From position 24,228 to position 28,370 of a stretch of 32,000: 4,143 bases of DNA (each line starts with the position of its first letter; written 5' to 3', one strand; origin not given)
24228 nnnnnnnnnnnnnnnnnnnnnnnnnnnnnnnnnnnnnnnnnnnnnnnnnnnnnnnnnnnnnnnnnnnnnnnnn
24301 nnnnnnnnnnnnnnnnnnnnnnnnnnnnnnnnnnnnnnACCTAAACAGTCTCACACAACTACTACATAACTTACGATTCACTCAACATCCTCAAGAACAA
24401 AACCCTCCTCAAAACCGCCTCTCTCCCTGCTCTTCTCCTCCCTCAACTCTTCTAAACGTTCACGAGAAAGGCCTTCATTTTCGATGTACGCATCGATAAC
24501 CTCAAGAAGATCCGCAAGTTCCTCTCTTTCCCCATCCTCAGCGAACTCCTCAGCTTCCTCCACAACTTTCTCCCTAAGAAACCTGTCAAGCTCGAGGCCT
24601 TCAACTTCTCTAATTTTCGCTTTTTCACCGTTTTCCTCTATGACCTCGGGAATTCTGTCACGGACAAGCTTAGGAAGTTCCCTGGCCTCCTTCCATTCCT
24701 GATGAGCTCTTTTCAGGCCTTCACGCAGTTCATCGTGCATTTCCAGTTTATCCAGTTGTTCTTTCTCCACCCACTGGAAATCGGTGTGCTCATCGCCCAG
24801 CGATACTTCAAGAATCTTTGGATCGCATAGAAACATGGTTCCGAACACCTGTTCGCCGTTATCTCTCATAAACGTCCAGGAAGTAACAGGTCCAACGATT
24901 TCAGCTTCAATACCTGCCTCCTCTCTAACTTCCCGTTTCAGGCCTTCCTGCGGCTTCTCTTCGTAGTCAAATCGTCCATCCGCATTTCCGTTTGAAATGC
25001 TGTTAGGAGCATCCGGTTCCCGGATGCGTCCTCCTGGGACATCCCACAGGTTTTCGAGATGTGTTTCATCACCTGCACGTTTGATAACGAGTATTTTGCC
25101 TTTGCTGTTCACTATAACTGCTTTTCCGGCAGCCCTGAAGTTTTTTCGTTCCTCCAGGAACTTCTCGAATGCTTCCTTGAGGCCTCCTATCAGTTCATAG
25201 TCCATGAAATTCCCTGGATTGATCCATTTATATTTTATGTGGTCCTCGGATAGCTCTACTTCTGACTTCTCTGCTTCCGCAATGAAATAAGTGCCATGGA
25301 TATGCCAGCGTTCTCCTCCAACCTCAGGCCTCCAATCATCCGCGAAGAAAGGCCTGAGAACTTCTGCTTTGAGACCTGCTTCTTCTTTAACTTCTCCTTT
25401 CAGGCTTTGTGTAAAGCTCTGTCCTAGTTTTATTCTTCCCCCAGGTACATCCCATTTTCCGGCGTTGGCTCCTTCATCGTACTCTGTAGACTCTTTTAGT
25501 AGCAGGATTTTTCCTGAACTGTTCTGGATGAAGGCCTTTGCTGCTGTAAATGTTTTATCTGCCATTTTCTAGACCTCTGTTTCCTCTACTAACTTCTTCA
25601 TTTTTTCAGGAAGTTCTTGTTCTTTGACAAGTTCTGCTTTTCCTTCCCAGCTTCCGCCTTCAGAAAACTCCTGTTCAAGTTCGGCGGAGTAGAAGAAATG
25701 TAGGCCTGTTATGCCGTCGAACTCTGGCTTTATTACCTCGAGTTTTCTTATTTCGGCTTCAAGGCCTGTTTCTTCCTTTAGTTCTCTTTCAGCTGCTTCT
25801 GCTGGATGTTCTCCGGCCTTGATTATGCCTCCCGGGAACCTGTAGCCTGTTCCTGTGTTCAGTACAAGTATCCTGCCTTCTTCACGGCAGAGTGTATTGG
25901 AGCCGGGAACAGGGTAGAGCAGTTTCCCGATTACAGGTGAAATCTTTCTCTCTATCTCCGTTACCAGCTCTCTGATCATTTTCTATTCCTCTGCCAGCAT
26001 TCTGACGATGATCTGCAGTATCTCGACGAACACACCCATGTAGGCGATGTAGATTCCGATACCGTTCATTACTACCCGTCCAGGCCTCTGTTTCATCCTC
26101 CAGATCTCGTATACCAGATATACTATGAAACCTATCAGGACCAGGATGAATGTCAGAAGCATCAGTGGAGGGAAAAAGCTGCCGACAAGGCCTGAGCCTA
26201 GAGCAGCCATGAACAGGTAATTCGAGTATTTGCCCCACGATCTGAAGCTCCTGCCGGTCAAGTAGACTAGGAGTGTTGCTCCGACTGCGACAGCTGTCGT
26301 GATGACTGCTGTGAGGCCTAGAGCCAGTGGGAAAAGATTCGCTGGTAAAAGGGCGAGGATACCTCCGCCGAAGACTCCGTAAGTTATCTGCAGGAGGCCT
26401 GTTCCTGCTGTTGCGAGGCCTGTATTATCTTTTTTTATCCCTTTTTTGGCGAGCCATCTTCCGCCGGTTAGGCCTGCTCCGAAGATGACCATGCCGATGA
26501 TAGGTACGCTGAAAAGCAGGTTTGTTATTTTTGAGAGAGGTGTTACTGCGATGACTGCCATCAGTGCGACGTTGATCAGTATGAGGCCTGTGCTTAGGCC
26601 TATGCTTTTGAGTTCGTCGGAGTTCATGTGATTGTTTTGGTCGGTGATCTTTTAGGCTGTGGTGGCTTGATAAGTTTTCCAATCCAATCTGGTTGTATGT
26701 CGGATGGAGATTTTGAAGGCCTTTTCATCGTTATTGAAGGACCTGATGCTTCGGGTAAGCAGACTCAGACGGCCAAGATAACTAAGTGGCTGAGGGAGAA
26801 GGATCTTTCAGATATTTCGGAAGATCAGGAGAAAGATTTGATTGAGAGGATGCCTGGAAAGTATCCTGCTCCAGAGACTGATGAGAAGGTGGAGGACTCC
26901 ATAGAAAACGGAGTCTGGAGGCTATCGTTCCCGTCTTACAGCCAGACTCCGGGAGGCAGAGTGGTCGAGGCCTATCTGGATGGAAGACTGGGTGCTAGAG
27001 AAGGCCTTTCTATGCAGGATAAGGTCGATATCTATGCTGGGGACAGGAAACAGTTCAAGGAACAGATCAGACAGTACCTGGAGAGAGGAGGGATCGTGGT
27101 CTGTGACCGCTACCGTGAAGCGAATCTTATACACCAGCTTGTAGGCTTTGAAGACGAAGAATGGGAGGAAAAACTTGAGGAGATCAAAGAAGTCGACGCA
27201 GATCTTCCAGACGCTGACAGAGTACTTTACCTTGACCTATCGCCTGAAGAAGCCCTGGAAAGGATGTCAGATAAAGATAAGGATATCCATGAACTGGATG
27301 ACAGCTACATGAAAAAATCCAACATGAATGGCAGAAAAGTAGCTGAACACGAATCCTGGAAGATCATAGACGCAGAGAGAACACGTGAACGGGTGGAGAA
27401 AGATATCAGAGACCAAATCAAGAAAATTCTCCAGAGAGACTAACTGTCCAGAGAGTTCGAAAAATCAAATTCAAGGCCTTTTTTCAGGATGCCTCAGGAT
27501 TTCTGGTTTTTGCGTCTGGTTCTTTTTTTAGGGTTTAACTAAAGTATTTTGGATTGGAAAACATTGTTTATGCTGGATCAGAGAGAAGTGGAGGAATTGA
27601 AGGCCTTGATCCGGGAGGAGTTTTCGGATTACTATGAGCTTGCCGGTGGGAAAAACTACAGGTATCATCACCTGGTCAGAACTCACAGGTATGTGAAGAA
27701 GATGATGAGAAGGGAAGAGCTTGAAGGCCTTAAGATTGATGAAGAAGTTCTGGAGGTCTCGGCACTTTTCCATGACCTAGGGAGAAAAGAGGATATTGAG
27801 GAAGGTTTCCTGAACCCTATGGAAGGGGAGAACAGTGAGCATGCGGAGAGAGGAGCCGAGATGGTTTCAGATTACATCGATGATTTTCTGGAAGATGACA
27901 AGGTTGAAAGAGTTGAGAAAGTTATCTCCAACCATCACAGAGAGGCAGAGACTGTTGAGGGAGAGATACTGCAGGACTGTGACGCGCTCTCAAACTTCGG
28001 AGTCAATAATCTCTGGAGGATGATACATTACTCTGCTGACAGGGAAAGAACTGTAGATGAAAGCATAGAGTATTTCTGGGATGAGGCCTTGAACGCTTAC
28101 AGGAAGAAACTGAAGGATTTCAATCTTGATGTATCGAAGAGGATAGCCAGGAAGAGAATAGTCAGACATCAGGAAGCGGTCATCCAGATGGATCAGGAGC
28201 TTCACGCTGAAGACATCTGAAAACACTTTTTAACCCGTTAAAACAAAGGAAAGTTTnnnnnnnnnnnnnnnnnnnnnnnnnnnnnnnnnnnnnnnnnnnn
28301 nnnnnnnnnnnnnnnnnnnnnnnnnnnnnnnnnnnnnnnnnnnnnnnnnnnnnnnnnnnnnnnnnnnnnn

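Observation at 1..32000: Palindromic hexamer AGGCCT is about 15-20-fold over-represented, independent of reading frame, strand and coding status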

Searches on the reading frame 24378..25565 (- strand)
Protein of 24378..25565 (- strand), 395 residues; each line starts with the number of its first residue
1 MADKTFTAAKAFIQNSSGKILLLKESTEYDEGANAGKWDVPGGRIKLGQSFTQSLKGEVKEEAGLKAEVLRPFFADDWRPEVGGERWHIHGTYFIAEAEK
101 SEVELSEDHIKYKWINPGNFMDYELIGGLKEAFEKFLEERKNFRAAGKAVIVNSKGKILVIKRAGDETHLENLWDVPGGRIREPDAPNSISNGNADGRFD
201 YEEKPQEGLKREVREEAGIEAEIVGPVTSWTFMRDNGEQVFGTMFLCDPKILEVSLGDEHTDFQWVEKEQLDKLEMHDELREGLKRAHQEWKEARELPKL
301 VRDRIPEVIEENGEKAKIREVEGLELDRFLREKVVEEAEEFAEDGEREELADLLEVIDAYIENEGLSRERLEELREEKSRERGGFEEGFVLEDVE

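Call 5: search_protein_families(library=pfam, proteins=[window:24378-25565:-])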
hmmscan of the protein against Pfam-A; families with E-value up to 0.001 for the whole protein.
window:24378-25565:- (395 aa): 2 families
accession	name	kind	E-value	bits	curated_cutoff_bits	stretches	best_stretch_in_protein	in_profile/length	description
PF00293.34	NUDIX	-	8.9e-29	100.6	21.1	2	149-282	8-129/134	NUDIX domain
PF14815.12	NUDIX_4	-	8e-11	42.2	35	1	149-277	3-104/113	NUDIX domain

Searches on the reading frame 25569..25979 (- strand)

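Call 6: search_protein_families(library=pfam, proteins=[window:25569-25979:-])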
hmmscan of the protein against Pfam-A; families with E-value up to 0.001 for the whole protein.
window:25569-25979:- (136 aa): 1 family
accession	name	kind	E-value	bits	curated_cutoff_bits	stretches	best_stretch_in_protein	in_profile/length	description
PF00293.34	NUDIX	-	3.4e-12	47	21.1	1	30-123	10-118/134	NUDIX domain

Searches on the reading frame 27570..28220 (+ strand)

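Call 63: search_protein_families(library=ncbifam, proteins=[window:27570-28220:+], max_evalue=0.01)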
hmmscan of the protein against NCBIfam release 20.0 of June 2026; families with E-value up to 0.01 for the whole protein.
window:27570-28220:+ (216 aa): 5 families
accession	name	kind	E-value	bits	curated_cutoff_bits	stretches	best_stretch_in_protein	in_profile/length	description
TIGR00277.1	HDIG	domain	2e-07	30.8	27.6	1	32-103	6-69/84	HDIG domain-containing metalloprotein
TIGR02578.2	cas_TM1811_Csm1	equivalog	0.0045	15.7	170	1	63-142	6-77/753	type III-A CRISPR-associated protein Cas10/Csm1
TIGR01596.1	cas3_HD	equivalog_domain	0.0053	16.8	43.45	0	40-190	10-143/178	CRISPR-associated endonuclease Cas3''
TIGR03401.1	cyanamide_fam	subfamily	0.0053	16.3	109.85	0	29-74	54-98/228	HD domain protein, cyanamide hydratase family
NF007515.0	PRK10119.1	equivalog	0.0073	15.8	286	0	54-162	44-151/231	phosphohydrolase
